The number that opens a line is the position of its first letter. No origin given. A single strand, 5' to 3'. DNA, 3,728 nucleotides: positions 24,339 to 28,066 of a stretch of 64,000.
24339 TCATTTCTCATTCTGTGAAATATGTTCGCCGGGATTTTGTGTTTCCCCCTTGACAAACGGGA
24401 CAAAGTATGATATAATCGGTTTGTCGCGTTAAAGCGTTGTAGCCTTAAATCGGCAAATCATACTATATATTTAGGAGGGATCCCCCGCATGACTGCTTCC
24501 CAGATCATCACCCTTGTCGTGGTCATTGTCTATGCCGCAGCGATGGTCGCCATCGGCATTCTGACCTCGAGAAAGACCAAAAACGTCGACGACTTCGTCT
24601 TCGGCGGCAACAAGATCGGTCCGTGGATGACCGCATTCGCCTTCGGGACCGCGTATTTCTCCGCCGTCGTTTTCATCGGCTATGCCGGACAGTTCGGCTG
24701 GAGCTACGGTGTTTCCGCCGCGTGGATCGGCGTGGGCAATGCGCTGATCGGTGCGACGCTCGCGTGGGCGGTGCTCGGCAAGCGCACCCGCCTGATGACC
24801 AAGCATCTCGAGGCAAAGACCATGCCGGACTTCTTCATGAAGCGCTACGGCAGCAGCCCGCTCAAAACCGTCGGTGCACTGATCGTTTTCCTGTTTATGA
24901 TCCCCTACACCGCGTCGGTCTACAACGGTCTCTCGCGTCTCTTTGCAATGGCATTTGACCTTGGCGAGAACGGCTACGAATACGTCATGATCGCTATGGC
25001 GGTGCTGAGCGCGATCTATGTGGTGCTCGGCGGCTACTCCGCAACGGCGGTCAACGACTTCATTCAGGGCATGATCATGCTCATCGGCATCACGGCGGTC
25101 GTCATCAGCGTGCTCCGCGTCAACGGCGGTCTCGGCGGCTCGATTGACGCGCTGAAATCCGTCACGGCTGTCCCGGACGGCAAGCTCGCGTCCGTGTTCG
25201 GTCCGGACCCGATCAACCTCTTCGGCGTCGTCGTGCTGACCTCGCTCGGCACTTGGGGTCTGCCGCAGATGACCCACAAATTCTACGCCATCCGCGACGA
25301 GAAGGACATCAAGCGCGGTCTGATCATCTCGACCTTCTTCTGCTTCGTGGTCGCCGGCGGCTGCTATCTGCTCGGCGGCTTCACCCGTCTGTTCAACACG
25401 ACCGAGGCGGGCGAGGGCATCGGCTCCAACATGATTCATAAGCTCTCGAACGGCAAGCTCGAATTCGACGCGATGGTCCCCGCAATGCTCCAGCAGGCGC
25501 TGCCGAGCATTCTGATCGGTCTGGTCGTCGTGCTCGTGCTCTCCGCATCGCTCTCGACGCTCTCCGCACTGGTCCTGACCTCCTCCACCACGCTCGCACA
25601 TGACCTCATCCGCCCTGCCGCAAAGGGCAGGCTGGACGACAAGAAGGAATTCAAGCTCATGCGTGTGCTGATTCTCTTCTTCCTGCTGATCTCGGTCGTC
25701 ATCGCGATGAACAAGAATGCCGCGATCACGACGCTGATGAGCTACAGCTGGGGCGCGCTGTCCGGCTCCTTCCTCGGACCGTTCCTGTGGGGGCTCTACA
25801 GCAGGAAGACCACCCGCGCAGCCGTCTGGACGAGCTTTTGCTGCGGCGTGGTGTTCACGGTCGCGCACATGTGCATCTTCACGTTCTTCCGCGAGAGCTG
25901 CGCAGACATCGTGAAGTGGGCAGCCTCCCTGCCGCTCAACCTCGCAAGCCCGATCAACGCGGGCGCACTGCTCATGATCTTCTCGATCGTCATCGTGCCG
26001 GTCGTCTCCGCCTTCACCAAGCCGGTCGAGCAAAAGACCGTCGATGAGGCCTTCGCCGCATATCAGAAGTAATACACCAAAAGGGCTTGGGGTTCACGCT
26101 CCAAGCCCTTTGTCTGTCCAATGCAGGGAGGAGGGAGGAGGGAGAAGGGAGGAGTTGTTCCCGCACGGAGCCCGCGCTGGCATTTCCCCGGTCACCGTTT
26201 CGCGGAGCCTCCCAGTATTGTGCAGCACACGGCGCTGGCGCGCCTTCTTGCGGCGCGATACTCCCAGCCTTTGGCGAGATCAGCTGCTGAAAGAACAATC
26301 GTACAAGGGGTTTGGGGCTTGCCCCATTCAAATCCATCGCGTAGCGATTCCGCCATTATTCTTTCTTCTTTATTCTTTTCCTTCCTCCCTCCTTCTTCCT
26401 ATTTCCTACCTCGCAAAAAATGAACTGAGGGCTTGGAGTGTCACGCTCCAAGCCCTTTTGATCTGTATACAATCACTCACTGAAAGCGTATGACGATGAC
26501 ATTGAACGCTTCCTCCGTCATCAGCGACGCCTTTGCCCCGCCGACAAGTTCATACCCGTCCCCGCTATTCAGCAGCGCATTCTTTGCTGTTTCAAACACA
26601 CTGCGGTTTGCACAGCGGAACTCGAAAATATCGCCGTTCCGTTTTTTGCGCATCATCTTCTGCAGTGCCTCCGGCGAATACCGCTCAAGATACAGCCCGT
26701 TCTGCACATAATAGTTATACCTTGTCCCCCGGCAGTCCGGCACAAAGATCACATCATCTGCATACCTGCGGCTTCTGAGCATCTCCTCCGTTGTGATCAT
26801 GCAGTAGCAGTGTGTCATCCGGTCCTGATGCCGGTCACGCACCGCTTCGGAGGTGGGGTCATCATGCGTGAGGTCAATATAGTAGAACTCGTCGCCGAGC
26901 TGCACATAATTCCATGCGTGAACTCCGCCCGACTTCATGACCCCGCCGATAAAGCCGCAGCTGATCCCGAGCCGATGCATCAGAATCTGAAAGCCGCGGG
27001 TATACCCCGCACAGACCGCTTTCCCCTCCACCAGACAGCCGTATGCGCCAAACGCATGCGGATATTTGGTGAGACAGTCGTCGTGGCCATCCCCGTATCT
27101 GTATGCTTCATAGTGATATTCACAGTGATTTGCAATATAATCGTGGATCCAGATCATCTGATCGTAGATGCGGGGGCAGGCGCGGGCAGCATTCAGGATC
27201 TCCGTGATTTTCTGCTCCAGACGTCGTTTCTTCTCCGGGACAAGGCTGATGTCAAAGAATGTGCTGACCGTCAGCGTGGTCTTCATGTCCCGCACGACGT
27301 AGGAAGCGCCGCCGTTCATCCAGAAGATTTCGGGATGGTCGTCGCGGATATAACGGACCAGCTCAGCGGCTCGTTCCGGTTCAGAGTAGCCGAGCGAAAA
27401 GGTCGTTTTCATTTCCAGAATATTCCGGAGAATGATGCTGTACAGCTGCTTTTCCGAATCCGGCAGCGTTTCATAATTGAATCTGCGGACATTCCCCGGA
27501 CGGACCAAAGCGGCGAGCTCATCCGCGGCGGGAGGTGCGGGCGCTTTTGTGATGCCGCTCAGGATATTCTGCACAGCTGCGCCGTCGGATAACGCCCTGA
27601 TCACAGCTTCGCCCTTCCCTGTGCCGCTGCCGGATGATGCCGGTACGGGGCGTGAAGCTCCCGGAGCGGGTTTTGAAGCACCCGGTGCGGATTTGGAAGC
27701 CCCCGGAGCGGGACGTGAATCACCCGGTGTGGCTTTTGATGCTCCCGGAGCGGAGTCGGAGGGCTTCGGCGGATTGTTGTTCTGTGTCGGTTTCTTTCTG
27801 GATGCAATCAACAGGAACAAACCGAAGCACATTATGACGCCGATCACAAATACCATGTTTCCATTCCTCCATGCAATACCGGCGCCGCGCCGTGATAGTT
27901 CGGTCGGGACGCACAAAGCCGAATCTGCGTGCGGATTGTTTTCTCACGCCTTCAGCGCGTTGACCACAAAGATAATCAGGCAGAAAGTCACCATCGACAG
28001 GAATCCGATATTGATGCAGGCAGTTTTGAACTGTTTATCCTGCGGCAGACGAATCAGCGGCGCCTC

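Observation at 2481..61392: Modular dispersed intergenic repeat family (heptad-like tracts + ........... core + conserved arms), at least 8 copies in 64 kb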

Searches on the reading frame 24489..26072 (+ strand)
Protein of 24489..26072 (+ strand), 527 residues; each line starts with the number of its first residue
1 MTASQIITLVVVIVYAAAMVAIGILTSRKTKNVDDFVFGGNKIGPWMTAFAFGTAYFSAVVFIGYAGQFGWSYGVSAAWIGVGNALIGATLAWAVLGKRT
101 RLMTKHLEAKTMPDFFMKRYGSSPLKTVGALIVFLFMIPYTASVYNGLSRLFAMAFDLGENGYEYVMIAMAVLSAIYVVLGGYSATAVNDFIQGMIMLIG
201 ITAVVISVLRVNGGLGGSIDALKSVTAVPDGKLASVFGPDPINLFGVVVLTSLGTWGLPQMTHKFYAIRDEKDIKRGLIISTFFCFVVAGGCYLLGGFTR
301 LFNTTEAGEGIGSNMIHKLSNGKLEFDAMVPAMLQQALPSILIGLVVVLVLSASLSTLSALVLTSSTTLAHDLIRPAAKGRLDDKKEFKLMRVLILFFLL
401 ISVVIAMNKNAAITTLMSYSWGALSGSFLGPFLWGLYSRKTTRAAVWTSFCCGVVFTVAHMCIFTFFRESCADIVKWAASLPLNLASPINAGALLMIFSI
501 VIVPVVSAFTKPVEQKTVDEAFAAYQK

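Call 20: find_encoding_contigs(protein=window:24489-26072:+, flank=10000, max_places=10)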
Protein window:24489-26072:+ (527 aa): 1 contig read that carries it; 1 place shown.
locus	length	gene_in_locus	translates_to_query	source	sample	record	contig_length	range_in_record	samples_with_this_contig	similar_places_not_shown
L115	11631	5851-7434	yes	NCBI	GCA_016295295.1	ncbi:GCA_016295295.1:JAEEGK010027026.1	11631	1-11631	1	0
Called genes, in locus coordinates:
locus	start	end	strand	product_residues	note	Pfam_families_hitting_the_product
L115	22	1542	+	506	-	PF03853:YjeF_N, PF01256:Carb_kinase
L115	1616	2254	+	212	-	-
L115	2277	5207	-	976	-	PF02018:CBM_4_9 (faint), PF02927:CelD_N, PF00759:Glyco_hydro_9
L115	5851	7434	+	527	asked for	PF00474:SSF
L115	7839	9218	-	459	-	PF01841:Transglut_core (weak)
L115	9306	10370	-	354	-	PF02517:Rce1-like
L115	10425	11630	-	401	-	?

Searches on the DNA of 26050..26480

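Call 64: search_rna_families(source=window, start=26050, end=26480, threshold=evalue, max_evalue=10)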
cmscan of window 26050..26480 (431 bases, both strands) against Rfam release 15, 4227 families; matches with E-value up to 10: 10.
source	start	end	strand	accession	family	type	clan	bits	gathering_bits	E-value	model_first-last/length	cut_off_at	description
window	26425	26456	-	RF01093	RF_site5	Cis-reg; frameshift_element;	-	19.1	35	0.63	14-47/60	no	Ma3 gene ribosomal frameshift signal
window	26426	26463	+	RF04089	mir-753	Gene; miRNA;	-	16.7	62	2.3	1-62/62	no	mir-753 microRNA precursor family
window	26354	26462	+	RF01859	Phe_leader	Cis-reg; leader;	-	16.6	55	3.6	1-125/125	no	Phenylalanine leader peptide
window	26428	26456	+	RF01682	P8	Gene; sRNA;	-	15.3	60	4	46-74/78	no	Pseudomonas sRNA P8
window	26102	26237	+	RF03965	mir-8927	Gene; miRNA;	-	14.8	160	2.8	1-145/145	no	mir-8927 microRNA precursor family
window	26284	26390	-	RF02612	BSR1350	Gene; sRNA;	-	14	216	6.8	1-176/176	no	Brucella sRNA 1350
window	26082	26109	-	RF01093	RF_site5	Cis-reg; frameshift_element;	-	13.7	35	9.8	14-44/60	no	Ma3 gene ribosomal frameshift signal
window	26370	26462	-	RF00516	ylbH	Cis-reg; leader;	-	13.6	50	1.9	1-122/122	no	ylbH leader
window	26076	26168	+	RF00516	ylbH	Cis-reg; leader;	-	13.4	50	2.1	1-122/122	no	ylbH leader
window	26425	26473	+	RF02271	uc_338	Cis-reg;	-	12.9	120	1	1-180/180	no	TUC338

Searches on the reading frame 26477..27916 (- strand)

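Call 77: search_protein_families(library=pfam, proteins=[window:26477-27916:-], max_evalue=0.001)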
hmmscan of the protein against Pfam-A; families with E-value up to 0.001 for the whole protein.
window:26477-27916:- (479 aa): 1 family
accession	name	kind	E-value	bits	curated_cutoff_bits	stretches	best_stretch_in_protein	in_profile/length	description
PF01841.26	Transglut_core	-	4.9e-06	27.2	23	1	251-348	15-107/108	Transglutaminase-like superfamily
